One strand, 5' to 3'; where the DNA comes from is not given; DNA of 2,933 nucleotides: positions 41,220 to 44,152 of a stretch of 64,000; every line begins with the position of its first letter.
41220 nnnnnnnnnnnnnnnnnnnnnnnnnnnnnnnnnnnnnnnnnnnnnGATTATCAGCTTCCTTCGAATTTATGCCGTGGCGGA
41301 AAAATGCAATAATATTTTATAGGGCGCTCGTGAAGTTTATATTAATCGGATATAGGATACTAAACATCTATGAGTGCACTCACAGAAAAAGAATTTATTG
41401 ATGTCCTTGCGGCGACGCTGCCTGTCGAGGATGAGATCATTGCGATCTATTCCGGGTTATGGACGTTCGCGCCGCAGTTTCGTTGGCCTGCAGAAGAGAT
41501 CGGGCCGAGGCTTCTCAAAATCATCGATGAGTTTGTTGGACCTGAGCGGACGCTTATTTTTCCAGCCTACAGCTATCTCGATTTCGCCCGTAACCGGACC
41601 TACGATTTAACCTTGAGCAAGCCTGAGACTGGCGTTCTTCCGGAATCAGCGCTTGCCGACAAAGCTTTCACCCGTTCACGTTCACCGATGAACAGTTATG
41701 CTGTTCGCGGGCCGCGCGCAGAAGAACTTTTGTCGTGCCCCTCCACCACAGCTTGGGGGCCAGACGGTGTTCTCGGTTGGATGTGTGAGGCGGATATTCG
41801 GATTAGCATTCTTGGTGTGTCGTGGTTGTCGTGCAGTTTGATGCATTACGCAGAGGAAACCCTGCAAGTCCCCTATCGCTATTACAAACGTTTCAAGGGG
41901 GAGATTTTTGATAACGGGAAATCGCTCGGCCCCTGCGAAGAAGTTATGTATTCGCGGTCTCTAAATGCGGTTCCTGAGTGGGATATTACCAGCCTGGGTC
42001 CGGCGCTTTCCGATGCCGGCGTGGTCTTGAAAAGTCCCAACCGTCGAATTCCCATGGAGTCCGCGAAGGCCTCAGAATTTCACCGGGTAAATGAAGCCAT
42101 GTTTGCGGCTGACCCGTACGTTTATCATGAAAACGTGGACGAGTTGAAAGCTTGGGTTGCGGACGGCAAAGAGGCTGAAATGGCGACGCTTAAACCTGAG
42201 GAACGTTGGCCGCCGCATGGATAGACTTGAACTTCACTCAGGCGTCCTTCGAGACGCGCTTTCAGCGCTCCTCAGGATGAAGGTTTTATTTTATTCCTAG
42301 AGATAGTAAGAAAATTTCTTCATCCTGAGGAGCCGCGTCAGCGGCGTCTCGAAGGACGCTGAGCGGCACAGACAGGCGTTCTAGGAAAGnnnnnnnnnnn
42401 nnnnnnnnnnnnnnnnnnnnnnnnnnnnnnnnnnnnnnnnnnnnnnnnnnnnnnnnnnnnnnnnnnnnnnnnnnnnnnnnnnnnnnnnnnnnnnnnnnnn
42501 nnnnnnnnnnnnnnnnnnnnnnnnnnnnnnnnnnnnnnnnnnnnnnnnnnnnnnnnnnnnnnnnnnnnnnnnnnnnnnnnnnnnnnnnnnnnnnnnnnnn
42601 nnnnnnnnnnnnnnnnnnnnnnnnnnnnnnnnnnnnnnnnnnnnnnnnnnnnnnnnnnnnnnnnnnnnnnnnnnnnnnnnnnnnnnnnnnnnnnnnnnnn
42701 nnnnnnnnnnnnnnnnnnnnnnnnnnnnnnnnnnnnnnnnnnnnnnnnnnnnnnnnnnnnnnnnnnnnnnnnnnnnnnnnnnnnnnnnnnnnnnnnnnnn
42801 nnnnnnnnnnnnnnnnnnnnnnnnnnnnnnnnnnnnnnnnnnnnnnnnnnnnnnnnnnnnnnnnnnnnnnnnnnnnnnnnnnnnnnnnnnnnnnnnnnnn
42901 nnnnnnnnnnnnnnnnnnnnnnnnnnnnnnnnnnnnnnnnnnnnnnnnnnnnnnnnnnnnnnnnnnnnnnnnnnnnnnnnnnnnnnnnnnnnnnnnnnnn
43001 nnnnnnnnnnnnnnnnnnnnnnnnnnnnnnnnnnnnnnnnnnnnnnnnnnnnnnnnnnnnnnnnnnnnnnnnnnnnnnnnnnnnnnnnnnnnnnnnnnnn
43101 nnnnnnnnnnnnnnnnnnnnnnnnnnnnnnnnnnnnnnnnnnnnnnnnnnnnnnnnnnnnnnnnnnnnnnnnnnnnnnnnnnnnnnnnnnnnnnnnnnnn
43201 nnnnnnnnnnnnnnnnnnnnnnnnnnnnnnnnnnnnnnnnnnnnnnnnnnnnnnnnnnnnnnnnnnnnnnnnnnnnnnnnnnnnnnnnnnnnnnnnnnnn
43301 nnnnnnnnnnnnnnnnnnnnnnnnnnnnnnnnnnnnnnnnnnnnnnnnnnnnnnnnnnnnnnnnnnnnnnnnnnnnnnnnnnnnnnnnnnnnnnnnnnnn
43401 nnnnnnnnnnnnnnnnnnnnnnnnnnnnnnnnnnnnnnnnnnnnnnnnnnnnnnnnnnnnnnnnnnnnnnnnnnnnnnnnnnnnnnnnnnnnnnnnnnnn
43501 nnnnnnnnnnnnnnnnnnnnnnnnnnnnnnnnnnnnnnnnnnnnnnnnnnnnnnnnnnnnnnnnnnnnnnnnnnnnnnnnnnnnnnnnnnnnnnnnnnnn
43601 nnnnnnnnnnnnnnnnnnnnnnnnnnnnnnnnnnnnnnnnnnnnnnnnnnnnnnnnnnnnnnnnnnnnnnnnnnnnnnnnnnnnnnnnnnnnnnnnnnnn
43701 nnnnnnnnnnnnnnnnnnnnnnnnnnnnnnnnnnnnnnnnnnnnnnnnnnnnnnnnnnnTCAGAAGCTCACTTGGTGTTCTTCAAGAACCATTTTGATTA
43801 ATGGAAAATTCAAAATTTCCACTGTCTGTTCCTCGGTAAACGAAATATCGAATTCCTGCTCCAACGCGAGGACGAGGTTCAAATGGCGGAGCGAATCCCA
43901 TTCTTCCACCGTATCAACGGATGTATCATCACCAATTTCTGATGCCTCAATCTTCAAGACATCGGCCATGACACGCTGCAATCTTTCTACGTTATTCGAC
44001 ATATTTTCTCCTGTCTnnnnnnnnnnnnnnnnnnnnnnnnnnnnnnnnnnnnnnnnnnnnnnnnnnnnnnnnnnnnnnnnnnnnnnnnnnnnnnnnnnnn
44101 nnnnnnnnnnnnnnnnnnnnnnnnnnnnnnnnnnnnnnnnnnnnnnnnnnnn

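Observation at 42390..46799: FkbH-type glyceryl-ACP loading operon (methyltransferase, FkbH, ACP, adenylating ligase) embedded in the glycosylation island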

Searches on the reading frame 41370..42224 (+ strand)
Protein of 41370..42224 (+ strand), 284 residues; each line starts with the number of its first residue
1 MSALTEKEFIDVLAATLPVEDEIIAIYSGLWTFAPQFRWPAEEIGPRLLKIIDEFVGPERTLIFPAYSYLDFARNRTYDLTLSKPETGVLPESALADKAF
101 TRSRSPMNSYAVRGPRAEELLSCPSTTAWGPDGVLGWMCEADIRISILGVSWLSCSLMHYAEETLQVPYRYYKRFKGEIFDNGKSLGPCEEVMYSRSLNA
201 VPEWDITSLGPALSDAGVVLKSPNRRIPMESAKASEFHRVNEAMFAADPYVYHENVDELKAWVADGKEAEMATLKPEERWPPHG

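Call 4: search_protein_families(library=pfam, proteins=[window:41370-42224:+], max_evalue=0.01)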
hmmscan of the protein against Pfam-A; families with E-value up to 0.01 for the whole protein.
window:41370-42224:+ (284 aa): 1 family
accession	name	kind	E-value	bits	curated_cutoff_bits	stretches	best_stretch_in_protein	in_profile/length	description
PF02522.19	Antibiotic_NAT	-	5.5e-19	69.1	25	1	48-220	19-206/232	Aminoglycoside 3-N-acetyltransferase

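Call 5: search_protein_families(library=ncbifam, proteins=[window:41370-42224:+], max_evalue=0.01)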
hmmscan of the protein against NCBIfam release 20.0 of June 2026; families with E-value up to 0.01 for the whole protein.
window:41370-42224:+ (284 aa): 3 families
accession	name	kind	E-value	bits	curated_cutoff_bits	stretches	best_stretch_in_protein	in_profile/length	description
NF033082.0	AAC_3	equivalog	1.2e-09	37.9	270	1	79-184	86-194/262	aminoglycoside 3-N-acetyltransferase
NF033081.0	AAC_3_IV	equivalog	2e-07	30.6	420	1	45-184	35-171/252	AAC(3)-IV family aminoglycoside N-acetyltransferase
NF033180.1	AAC_3_VIII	exception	1.5e-06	27.6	560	1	77-184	98-208/286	aminoglycoside N-acetyltransferase AAC(3)-VIII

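Call 33: search_solved_structures(query=window:41370-42224:+, max_evalue=0.01)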
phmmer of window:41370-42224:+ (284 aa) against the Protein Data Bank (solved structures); distinct sequences matched with E-value up to 0.01: 7.
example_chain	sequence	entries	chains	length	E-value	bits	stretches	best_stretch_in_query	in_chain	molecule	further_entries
6mn3_A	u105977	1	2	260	3.2e-06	30.2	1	41-171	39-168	Aminoglycoside N(3)-acetyltransferase, AAC(3)-IVa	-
6mn4_A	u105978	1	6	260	7.7e-05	25.7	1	41-171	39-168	Aminoglycoside N(3)-acetyltransferase, AAC(3)-IVa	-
6mn5_A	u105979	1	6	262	7.8e-05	25.6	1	41-171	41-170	Aminoglycoside N(3)-acetyltransferase, AAC(3)-IVa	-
6mmz_A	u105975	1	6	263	0.00087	22.2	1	86-185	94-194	Aminoglycoside N(3)-acetyltransferase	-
5ht0_A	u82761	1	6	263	0.00088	22.2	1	86-185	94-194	Aminoglycoside acetyltransferase HMB0005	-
6mb4_A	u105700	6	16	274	0.0042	20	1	86-176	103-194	Aac(3)-IIIb protein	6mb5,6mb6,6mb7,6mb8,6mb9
7lap_A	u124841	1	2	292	0.0054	19.6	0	73-176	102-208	Aminoglycoside N(3)-acetyltransferase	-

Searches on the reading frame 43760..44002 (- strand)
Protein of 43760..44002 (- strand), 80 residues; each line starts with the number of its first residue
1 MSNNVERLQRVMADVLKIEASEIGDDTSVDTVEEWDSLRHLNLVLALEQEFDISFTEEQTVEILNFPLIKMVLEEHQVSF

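Call 4: search_protein_families(library=pfam, proteins=[window:43760-44002:-], max_evalue=0.01)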
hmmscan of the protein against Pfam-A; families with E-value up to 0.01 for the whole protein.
window:43760-44002:- (80 aa): 1 family
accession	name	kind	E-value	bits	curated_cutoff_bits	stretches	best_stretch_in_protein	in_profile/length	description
PF00550.31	PP-binding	-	2.1e-06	28.4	20.8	1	6-59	1-53/67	Phosphopantetheine attachment site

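Call 5: search_protein_families(library=ncbifam, proteins=[window:43760-44002:-], max_evalue=0.01)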
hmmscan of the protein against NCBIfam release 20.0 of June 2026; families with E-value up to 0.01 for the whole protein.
window:43760-44002:- (80 aa): 10 families
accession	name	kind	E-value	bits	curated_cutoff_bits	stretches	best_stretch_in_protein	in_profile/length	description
NF002148.0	PRK00982.1-2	subfamily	5.7e-08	32.5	71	1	3-64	4-65/79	acyl carrier protein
NF002151.0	PRK00982.1-5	equivalog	1.1e-07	31.8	92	1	1-65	1-65/78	acyl carrier protein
NF002149.0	PRK00982.1-3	equivalog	2.8e-07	30.4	106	1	1-63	1-63/78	acyl carrier protein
TIGR00517.1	acyl_carrier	equivalog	1.9e-06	27.6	70.45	1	4-63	4-63/77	acyl carrier protein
NF006031.0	PRK08172.1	equivalog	1.2e-05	25.8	76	1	7-68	8-69/82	acyl carrier protein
NF002150.0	PRK00982.1-4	subfamily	3e-05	24.2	66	1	6-61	8-63/80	acyl carrier protein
NF058660.1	cispen_ACP_AmcB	equivalog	0.0014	18.8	80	1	8-71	6-70/80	cispentacin biosynthesis acyl carrier protein AmcB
NF005079.0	PRK06508.1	equivalog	0.0019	18.6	83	1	1-62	1-62/93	acyl carrier protein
NF005480.0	PRK07081.1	equivalog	0.0024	17.8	72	1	14-59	11-57/83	acyl carrier protein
NF052616.1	ACP_for_OlsHI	equivalog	0.0079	16.5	130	1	20-62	22-65/83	ornithine lipid biosynthesis acyl carrier protein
